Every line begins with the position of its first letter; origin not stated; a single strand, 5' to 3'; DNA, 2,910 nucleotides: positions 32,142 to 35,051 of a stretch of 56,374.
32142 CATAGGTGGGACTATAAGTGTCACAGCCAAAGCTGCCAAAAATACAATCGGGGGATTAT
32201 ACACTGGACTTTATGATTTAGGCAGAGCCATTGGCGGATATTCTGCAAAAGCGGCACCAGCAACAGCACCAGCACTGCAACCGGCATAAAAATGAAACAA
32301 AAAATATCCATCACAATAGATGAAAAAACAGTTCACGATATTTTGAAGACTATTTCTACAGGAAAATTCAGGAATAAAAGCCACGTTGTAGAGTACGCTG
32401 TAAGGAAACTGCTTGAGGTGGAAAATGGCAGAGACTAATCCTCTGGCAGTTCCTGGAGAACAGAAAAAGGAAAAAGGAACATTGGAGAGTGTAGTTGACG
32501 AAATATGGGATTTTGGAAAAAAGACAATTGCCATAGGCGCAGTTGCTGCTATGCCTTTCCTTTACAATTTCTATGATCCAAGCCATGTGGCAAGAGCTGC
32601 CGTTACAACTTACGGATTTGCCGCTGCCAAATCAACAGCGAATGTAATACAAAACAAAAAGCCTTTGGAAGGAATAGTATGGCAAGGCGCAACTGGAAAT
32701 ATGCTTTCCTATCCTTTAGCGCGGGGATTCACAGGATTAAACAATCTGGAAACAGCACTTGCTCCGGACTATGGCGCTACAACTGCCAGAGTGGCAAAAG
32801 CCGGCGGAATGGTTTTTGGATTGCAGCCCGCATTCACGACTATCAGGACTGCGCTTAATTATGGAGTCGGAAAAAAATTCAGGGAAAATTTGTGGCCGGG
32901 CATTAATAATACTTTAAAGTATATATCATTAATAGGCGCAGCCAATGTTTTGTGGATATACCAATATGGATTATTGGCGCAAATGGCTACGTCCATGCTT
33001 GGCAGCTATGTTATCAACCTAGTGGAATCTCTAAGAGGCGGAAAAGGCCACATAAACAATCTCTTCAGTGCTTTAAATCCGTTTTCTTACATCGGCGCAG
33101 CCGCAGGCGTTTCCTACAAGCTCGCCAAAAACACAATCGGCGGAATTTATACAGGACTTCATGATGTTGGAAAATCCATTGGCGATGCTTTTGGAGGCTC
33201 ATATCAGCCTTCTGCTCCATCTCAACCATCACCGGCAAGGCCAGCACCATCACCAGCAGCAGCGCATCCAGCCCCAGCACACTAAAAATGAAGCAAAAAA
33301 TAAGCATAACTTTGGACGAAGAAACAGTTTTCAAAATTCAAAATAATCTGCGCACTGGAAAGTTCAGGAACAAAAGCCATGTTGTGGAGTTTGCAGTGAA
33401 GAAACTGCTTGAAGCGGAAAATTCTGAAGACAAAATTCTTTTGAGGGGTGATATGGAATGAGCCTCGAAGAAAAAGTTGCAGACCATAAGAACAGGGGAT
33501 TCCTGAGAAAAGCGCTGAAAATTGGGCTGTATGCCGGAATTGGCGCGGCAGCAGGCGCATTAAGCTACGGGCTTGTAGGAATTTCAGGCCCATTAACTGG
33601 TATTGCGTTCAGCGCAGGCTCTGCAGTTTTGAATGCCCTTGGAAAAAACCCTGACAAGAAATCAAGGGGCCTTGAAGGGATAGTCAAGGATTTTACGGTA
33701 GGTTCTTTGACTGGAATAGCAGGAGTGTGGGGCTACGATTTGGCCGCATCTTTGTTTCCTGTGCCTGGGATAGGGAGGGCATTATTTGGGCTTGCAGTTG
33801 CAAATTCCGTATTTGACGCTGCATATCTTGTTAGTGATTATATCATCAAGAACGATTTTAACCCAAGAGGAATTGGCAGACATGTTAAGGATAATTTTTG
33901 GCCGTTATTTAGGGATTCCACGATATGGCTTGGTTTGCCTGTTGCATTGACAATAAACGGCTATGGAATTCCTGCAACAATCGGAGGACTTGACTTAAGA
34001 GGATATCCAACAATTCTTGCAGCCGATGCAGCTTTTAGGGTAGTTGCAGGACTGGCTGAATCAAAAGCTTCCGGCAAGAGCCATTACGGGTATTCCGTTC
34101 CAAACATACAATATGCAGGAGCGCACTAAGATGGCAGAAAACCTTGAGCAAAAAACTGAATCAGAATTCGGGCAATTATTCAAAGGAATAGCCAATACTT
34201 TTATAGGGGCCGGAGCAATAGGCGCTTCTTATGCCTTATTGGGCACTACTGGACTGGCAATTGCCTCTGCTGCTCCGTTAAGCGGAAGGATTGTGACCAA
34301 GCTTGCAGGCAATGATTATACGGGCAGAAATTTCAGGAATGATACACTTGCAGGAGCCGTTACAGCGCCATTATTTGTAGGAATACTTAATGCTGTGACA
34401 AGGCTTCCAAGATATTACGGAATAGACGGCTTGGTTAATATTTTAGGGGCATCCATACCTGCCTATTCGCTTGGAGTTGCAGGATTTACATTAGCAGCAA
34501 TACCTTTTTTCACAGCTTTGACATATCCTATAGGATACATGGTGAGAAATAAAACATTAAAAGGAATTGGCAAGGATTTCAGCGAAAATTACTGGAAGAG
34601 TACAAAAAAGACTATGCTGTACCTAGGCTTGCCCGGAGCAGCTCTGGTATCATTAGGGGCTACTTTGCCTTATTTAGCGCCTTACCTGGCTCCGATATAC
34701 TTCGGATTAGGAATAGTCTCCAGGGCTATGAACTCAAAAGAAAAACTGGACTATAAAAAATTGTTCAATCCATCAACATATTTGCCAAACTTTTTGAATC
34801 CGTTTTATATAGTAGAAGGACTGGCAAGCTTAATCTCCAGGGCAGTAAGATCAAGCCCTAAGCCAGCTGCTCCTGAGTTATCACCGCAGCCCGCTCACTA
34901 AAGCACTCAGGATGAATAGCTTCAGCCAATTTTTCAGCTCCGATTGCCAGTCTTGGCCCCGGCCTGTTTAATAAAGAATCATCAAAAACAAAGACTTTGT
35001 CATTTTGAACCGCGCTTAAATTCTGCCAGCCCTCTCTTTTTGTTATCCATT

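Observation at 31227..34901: Tandem array of ribbon-helix-helix + paralogous membrane protein modules (RHH-P1, RHH-P2, RHH-P3, P4)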

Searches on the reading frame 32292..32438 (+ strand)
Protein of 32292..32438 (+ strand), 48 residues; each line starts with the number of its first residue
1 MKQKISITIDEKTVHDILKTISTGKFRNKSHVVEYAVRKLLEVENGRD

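Call 4: search_protein_families(library=pfam, proteins=[window:32292-32438:+], max_evalue=1)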
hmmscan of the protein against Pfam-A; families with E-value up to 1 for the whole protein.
window:32292-32438:+ (48 aa): 4 families
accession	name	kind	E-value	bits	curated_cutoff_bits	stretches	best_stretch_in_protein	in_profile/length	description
PF03693.20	ParD_antitoxin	-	0.078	13.8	21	1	2-44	2-44/81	Bacterial antitoxin of ParD toxin-antitoxin type II system and RHH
PF09444.15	MRC1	-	0.1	13.5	25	1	8-30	66-87/141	MRC1-like domain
PF25476.1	Ribosomal_L19e_C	-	0.1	13.2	25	1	6-37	57-88/91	Ribosomal protein L19e, C-terminal domain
PF01402.27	RHH_1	-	0.12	12.9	20.5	1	5-42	2-38/39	Ribbon-helix-helix protein, copG family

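Call 18: search_protein_families(library=ncbifam, proteins=[window:32292-32438:+], max_evalue=1)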
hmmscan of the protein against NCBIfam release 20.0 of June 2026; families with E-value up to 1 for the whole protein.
window:32292-32438:+ (48 aa): 3 families
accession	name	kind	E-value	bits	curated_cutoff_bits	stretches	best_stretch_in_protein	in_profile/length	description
TIGR02606.1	antidote_CC2985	hypoth_equivalog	0.0011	18.9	46.2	1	5-45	2-42/70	type II toxin-antitoxin system ParD family antitoxin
NF058555.1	TransRegCdrSHalo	equivalog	0.0012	18.8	100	1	5-44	4-43/61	transcriptional regulator CdrS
NF002815.0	PRK02967.1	equivalog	0.056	13.5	83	1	3-44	2-43/139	nickel-responsive transcriptional regulator NikR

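Call 19: search_protein_families(library=padloc, proteins=[window:32292-32438:+], max_evalue=0.1)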
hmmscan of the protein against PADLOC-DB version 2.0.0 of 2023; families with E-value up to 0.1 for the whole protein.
window:32292-32438:+ (48 aa): 0 families

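Call 87: find_homologous_proteins(query=A9, max_evalue=0.001)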
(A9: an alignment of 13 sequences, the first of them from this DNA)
Query A9 (13 sequences) (48 aa, profile of the alignment): 719 proteins with E <= 0.001 among 1070 candidates; the best 120 are listed.
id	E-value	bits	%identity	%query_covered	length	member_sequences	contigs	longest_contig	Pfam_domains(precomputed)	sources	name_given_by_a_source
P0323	9.2e-25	104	81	100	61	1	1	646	-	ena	-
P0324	1.6e-24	103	74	98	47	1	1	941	-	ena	-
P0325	1.8e-24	103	87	98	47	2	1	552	-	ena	-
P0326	2.0e-24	103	96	100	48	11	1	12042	-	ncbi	-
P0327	2.1e-24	103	91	96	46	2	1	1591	-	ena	-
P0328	3.0e-24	102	91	96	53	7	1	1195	-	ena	-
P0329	3.0e-24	102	87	94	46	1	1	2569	-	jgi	-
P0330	3.8e-24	102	91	96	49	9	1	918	-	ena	-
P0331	4.0e-24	102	87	96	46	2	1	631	-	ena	-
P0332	4.1e-24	102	67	96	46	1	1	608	-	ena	-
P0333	4.8e-24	102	72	98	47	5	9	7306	-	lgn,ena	-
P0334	5.2e-24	102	78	96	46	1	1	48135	-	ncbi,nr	ncbi:hypothetical protein HYT53_01235 [Candidatus Woesearchaeota archaeon]|nr:hypothetical protein [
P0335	5.9e-24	101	87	96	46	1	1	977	-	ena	-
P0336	6.0e-24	101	85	96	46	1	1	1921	-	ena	-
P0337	6.6e-24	101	80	96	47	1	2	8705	-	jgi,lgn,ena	-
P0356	2.1e-23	100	65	96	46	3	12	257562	-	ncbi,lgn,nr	ncbi:hypothetical protein HYW20_07540 [Candidatus Woesearchaeota archaeon]|nr:hypothetical protein [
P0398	1.0e-22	98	68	77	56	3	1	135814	-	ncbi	ncbi:MAG: hypothetical protein AABX00_05775 [Nanoarchaeota archaeon]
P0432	4.2e-22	96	59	96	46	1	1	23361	-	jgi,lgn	-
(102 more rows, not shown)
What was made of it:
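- On Ribbon-helix-helix (CopG/Arc/MetJ) DNA-binding proteins: JGI names several homologues as Arc/MetJ-type RHH regulators (call 87).
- NCBI names one homologue a ParD antitoxin (call 87).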

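Call 90: find_encoding_contigs(protein=P0356, flank=10000, max_places=1)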
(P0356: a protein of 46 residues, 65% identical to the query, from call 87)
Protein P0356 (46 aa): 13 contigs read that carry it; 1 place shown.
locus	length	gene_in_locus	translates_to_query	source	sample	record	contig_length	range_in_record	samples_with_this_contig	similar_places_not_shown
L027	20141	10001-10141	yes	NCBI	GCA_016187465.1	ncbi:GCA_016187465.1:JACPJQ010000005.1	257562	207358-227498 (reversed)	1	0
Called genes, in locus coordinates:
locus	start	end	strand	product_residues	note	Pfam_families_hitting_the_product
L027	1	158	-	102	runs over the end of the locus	PF01909:NTP_transf_2, PF18765:Polbeta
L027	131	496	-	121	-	PF05168:HEPN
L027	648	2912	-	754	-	-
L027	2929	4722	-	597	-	-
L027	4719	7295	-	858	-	-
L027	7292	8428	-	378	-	-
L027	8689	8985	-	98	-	-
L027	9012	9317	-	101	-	PF03683:UPF0175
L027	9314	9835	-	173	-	PF11848:DUF3368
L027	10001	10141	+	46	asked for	-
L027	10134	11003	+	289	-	PF04117:Mpv17_PMP22 (faint)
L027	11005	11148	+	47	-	-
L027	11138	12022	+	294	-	-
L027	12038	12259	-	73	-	PF10049:DUF2283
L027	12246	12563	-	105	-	-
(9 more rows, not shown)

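Call 92: find_encoding_contigs(protein=P0398, flank=9000, max_places=1)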
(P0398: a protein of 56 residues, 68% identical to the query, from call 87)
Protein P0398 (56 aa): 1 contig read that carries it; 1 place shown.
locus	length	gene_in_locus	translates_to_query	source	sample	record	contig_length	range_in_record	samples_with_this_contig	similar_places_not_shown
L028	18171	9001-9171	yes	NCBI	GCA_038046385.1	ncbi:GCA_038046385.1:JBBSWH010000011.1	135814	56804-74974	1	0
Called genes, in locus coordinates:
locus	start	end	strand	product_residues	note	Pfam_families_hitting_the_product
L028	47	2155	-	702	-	-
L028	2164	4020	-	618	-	-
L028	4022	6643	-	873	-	-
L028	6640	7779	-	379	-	PF13173:AAA_14 (faint)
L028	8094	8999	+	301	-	-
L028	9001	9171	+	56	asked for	-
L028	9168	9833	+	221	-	-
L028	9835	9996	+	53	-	-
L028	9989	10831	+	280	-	-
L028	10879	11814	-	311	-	PF00890:FAD_binding_2 (weak), PF01134:GIDA (faint), PF01266:DAO (faint), PF01946:Thi4 (faint), PF07992:Pyr_redox_2, PF12831:FAD_oxidored (weak), PF13738:Pyr_redox_3, PF00070:Pyr_redox, +1 more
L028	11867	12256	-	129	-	-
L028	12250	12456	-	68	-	PF04014:MazE_antitoxin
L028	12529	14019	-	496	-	PF02789:Peptidase_M17_N, PF00883:Peptidase_M17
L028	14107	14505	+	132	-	PF01325:Fe_dep_repress, PF12802:MarR_2 (weak), PF01047:MarR (weak), PF02742:Fe_dep_repr_C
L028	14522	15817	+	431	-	PF01566:Nramp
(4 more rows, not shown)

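Call 93: find_encoding_contigs(protein=P0432, flank=9000, max_places=1)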
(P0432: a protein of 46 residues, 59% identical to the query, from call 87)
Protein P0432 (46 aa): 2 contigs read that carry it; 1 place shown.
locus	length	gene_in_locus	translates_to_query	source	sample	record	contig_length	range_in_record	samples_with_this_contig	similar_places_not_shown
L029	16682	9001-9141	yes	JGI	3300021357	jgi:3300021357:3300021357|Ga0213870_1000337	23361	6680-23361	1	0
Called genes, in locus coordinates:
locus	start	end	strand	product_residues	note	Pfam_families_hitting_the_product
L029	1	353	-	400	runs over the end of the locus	PF13173:AAA_14, PF13635:DUF4143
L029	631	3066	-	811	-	-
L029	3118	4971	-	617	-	-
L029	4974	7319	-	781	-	-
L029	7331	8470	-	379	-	PF13173:AAA_14 (faint)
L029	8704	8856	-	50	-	PF02697:VAPB_antitox (weak)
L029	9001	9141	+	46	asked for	-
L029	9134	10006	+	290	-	-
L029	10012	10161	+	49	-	-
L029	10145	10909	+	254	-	-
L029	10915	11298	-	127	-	PF01497:Peripla_BP_2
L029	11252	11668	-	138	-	PF01497:Peripla_BP_2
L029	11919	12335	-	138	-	PF01850:PIN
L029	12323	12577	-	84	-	-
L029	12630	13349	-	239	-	PF00970:FAD_binding_6, PF08030:NAD_binding_6 (weak), PF00175:NAD_binding_1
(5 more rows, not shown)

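Call 110: search_solved_structures(query=A9, max_evalue=1, show_alignments=2)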
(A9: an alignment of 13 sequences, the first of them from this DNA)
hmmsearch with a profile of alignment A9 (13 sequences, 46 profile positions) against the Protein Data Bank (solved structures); distinct sequences matched with E-value up to 1: 10.
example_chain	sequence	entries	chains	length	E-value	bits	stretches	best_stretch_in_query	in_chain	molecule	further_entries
3mj6_A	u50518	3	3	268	0.018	18.1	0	20-33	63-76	Junctional adhesion molecule-like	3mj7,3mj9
8c24_C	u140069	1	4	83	0.11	15.6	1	4-43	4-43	Antitoxin ParD1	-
5egb_A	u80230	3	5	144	0.12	15.5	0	26-33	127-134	Histone-lysine N-methyltransferase PRDM9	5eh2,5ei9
7b22_A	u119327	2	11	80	0.27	14.4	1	1-44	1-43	Antitoxin ParD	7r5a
2i9x_A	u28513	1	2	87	0.47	13.6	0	1-18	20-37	Putative septation protein spoVG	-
5v3g_D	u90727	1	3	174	0.53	13.5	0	26-33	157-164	PR domain zinc finger protein 9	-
2i9z_A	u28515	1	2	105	0.74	13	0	1-18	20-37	Putative septation protein spoVG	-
2cpg_A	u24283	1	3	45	0.83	12.9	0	1-20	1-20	TRANSCRIPTIONAL REPRESSOR COPG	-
1b01_A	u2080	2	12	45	0.83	12.9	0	1-20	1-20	TRANSCRIPTIONAL REPRESSOR COPG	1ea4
8u12_A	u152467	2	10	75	0.9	12.7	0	2-37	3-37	Antitoxin Rv0298 | Antitoxin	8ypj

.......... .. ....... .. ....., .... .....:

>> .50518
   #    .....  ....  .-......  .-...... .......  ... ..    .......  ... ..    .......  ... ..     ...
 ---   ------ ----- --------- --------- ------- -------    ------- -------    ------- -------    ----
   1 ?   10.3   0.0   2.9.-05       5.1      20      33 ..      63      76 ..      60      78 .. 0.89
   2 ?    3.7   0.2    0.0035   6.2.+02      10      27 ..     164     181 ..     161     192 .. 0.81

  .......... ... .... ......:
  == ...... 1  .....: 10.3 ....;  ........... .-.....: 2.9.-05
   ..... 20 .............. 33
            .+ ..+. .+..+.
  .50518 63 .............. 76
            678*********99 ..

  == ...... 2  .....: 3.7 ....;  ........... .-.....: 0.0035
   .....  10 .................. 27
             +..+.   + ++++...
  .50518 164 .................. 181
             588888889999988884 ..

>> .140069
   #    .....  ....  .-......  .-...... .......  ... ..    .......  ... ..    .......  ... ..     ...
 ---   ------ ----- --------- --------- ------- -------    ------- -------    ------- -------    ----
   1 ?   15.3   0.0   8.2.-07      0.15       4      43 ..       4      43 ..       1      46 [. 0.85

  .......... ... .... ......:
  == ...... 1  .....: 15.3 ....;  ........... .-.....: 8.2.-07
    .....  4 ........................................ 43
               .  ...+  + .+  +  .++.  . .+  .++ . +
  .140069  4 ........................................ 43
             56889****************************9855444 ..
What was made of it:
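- On Ribbon-helix-helix (CopG/Arc/MetJ) DNA-binding proteins: PDB ParD gives E 0.11 over the full length (call 110).
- Closest known: Type II toxin-antitoxin operons with RHH antitoxins. Same: ParD is the nearest solved relative of the RHH (call 110).
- ParD and CopG are the nearest solved structures (call 110). The nearest solved and named RHH relatives are ParD-type antitoxins (calls 18, 110).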

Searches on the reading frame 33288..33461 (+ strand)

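Call 4: search_protein_families(library=pfam, proteins=[window:33288-33461:+], max_evalue=1)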
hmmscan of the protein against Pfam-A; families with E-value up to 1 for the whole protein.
window:33288-33461:+ (57 aa): 2 families
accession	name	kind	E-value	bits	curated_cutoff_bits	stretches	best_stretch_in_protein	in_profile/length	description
PF03693.20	ParD_antitoxin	-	0.035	15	21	1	2-45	2-44/81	Bacterial antitoxin of ParD toxin-antitoxin type II system and RHH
PF01402.27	RHH_1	-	0.078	13.4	20.5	1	5-42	2-38/39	Ribbon-helix-helix protein, copG family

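Call 18: search_protein_families(library=ncbifam, proteins=[window:33288-33461:+], max_evalue=1)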
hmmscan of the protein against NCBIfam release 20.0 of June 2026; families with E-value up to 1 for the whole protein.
window:33288-33461:+ (57 aa): 3 families
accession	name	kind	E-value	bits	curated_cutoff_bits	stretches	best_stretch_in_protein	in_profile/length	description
TIGR02606.1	antidote_CC2985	hypoth_equivalog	0.0043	17.1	46.2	1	5-46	2-43/70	type II toxin-antitoxin system ParD family antitoxin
NF058555.1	TransRegCdrSHalo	equivalog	0.064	13.3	100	1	16-47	15-46/61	transcriptional regulator CdrS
NF002815.0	PRK02967.1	equivalog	0.12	12.4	83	1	3-48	2-47/139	nickel-responsive transcriptional regulator NikR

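Call 19: search_protein_families(library=padloc, proteins=[window:33288-33461:+], max_evalue=0.1)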
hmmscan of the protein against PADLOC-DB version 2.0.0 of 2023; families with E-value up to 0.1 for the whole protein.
window:33288-33461:+ (57 aa): 0 families

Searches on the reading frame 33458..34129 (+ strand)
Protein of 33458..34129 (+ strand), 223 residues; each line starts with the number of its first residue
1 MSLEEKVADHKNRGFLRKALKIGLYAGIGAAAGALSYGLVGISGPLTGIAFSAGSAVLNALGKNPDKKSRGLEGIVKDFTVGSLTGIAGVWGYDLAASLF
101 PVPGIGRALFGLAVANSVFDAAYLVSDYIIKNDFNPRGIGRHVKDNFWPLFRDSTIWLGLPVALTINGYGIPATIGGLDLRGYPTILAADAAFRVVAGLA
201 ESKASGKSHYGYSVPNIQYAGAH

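Call 4: search_protein_families(library=pfam, proteins=[window:33458-34129:+], max_evalue=1)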
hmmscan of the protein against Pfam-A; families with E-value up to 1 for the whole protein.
window:33458-34129:+ (223 aa): 0 families

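Call 18: search_protein_families(library=ncbifam, proteins=[window:33458-34129:+], max_evalue=1)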
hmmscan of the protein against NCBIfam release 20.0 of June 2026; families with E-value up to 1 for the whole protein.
window:33458-34129:+ (223 aa): 0 families

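Call 19: search_protein_families(library=padloc, proteins=[window:33458-34129:+], max_evalue=0.1)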
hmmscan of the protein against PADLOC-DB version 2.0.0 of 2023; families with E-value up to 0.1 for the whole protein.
window:33458-34129:+ (223 aa): 0 families

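Call 29: find_related_loci(query=A5, collection=genome_contigs, flank=10000)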
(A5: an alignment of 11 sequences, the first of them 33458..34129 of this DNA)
Query A5 (223 aa) in genome_contigs; peptide patterns used: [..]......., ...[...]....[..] (x = any residue, [..] = any of these).
154 stretches matched a pattern; 5 encode a relative of the query (tblastn E <= 1e-3); 5 distinct loci.
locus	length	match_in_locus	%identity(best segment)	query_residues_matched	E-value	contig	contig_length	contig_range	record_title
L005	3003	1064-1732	78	1-223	3e-120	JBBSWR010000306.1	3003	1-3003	MAG: Nanoarchaeota archaeon isolate H43-bin135_1 H43_bin135_1_000000000306, whole genome shotgun sequence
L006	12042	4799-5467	82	1-223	4e-115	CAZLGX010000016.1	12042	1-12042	MAG TPA_asm: uncultured Methanosarcinales archaeon isolate SRP269290_co3_950 genome assembly, contig: NODE_6450_length_1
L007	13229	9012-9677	76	1-223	6e-114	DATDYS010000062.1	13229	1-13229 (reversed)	MAG TPA_asm: Candidatus Nanoarchaeia archaeon isolate SMAG_U8171 k141_873827, whole genome shotgun sequence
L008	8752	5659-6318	78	1-220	2e-113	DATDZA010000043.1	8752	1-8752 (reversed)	MAG TPA_asm: Candidatus Nanoarchaeia archaeon isolate SMAG_U8179 k141_288775, whole genome shotgun sequence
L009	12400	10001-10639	62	1-213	2e-89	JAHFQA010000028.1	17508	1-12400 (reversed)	MAG: Candidatus Woesearchaeota archaeon isolate nzgw54 NODE_1006_length_17509_cov_6.238785, whole genome shotgun sequenc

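Call 44: find_related_loci(query=A5, collection=metagenome_contigs, flank=8000)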
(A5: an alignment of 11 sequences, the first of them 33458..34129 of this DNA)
Query A5 (223 aa) in metagenome_contigs; peptide patterns used: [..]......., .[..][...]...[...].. (x = any residue, [..] = any of these).
394 stretches matched a pattern; 9 encode a relative of the query (tblastn E <= 1e-3); 9 distinct loci.
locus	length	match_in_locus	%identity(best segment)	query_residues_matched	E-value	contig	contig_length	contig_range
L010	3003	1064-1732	78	1-223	5e-120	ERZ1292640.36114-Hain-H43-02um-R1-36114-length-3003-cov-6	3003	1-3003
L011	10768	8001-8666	76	1-223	9e-114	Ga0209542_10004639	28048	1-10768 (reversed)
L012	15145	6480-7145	76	1-223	9e-114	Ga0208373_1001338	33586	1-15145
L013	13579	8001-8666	76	1-223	9e-114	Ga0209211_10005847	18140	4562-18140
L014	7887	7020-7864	78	1-220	2e-113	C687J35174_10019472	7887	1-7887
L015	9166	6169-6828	78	1-220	2e-113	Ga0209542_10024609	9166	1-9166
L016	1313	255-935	73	1-223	3e-117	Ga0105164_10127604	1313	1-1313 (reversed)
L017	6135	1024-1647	66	2-210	6e-86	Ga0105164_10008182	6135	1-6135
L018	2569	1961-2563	67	2-203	2e-86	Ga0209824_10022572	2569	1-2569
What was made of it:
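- Tried and rejected: The P3 alignment gave only 5 genome and 9 metagenome loci (calls 29, 44).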

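Call 45: find_related_loci(query=A5, collection=viral_contigs, flank=8000)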
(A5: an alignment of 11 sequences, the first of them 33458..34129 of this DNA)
Query A5 (223 aa) in viral_contigs; peptide patterns used: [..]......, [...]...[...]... (x = any residue, [..] = any of these).
215 stretches matched a pattern, but none encodes a relative of the query by tblastn (E <= 1e-3).

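Call 80: search_protein_families(library=pfam, proteins=[L009:10678-11358:+], max_evalue=1)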
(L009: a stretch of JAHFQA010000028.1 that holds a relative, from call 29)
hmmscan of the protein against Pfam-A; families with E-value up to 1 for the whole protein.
L009:10678-11358:+ (226 aa): 0 families

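Call 106: search_protein_families(library=phrogs, proteins=[window:33458-34129:+], max_evalue=0.01)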
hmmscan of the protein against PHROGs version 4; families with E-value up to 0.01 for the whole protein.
window:33458-34129:+ (223 aa): 0 families

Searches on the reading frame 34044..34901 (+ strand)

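Call 4: search_protein_families(library=pfam, proteins=[window:34044-34901:+], max_evalue=1)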
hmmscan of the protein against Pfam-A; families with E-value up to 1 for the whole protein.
window:34044-34901:+ (285 aa): 2 families
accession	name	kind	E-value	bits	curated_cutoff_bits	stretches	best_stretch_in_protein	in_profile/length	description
PF22571.1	LiaI-LiaF-TM_PspC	-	0.029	14.6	27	0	103-172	42-112/142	PspC transmembrane region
PF19762.4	DUF6249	-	0.16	12.4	33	1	24-75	37-86/104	Domain of unknown function (DUF6249)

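Call 18: search_protein_families(library=ncbifam, proteins=[window:34131-34901:+], max_evalue=1)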
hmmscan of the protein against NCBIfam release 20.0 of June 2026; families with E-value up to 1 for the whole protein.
window:34131-34901:+ (256 aa): 0 families

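Call 19: search_protein_families(library=padloc, proteins=[window:34131-34901:+], max_evalue=0.1)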
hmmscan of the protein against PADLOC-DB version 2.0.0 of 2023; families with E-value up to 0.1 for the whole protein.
window:34131-34901:+ (256 aa): 0 families
